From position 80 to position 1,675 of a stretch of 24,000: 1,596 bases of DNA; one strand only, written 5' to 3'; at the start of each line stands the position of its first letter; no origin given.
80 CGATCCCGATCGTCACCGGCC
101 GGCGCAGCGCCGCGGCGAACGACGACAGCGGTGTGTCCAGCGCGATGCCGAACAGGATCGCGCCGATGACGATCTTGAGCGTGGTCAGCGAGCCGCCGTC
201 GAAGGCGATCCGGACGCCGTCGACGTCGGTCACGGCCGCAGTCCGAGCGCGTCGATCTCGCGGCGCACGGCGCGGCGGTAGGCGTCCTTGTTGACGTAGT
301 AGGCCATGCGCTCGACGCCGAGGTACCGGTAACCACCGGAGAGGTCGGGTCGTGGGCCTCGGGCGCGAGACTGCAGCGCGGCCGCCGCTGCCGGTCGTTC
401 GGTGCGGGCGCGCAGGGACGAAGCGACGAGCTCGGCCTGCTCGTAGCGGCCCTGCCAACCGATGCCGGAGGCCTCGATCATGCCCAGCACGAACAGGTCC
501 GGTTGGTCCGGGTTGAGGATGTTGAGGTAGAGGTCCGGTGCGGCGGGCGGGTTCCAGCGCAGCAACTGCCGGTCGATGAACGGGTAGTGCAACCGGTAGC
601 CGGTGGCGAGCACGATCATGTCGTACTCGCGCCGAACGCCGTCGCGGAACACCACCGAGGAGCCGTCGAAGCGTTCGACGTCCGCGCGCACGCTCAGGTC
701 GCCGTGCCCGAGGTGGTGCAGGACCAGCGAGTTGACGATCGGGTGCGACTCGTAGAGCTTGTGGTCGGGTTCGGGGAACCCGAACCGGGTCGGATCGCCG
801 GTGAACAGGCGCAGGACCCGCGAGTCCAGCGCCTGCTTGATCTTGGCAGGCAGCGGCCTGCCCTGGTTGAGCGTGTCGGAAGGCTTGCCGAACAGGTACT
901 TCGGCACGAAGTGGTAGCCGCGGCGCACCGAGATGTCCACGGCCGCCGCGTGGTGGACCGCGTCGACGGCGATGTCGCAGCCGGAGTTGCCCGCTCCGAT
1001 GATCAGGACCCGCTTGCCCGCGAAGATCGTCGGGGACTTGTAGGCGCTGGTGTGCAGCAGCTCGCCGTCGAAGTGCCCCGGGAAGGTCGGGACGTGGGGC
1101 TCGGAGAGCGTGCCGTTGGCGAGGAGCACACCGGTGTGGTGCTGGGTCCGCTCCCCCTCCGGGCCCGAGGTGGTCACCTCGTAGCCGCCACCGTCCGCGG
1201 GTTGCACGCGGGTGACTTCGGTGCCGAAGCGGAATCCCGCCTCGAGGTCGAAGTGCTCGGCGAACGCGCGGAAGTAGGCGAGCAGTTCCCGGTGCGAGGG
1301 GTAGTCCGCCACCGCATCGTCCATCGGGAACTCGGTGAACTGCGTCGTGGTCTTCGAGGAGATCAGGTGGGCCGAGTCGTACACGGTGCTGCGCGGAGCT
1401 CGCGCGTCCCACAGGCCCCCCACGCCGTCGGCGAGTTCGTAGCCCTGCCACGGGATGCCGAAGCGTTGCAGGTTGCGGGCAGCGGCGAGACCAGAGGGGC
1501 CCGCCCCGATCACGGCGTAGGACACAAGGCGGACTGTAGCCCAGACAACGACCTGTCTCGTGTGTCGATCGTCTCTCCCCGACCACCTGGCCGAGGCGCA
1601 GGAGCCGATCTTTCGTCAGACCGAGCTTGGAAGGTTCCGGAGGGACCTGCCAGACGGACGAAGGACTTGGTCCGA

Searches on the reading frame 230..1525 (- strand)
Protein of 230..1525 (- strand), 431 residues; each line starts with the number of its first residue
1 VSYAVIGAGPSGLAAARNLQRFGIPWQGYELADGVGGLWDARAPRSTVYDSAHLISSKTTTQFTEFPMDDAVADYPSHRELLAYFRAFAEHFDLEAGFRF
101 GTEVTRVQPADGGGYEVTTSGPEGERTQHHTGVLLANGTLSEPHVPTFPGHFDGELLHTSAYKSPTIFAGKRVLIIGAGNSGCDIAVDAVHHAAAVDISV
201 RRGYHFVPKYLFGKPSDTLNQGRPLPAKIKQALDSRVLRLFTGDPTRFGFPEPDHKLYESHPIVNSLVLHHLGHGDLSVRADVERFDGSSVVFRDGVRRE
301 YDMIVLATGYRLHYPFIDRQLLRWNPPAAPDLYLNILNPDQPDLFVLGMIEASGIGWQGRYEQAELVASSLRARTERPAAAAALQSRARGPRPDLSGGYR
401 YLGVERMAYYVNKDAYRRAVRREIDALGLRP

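Call 14: search_protein_families(library=pfam, proteins=[window:230-1525:-])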
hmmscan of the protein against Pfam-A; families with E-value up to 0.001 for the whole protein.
window:230-1525:- (431 aa): 9 families
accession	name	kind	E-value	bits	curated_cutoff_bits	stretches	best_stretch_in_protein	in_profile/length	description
PF00743.25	FMO-like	-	8e-52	176.8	22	1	4-378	5-399/532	Flavin-binding monooxygenase-like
PF13738.12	Pyr_redox_3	-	2.2e-26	93.3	30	1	5-202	2-196/305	Pyridine nucleotide-disulphide oxidoreductase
PF07992.20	Pyr_redox_2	-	5e-14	52.8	26.1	1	2-198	2-170/291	Pyridine nucleotide-disulphide oxidoreductase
PF13434.12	Lys_Orn_oxgnase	-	4.6e-13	49.5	21.3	1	74-200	90-218/339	L-lysine 6-monooxygenase/L-ornithine 5-monooxygenase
PF01266.30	DAO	-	2.7e-07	30.9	27.9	0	82-159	149-231/353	FAD dependent oxidoreductase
PF00070.33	Pyr_redox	-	0.00015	22.7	22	0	172-202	1-31/82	Pyridine nucleotide-disulphide oxidoreductase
PF13450.12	NAD_binding_8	-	0.00034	21.3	21.9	0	5-50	1-46/68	NAD(P)-binding Rossmann-like domain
PF13454.12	NAD_binding_9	-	0.00047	20.6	21.8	0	4-20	1-17/155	FAD-NAD(P)-binding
PF01593.30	Amino_oxidase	-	0.00087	19.1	19.8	0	11-37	2-28/443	Flavin containing amine oxidoreductase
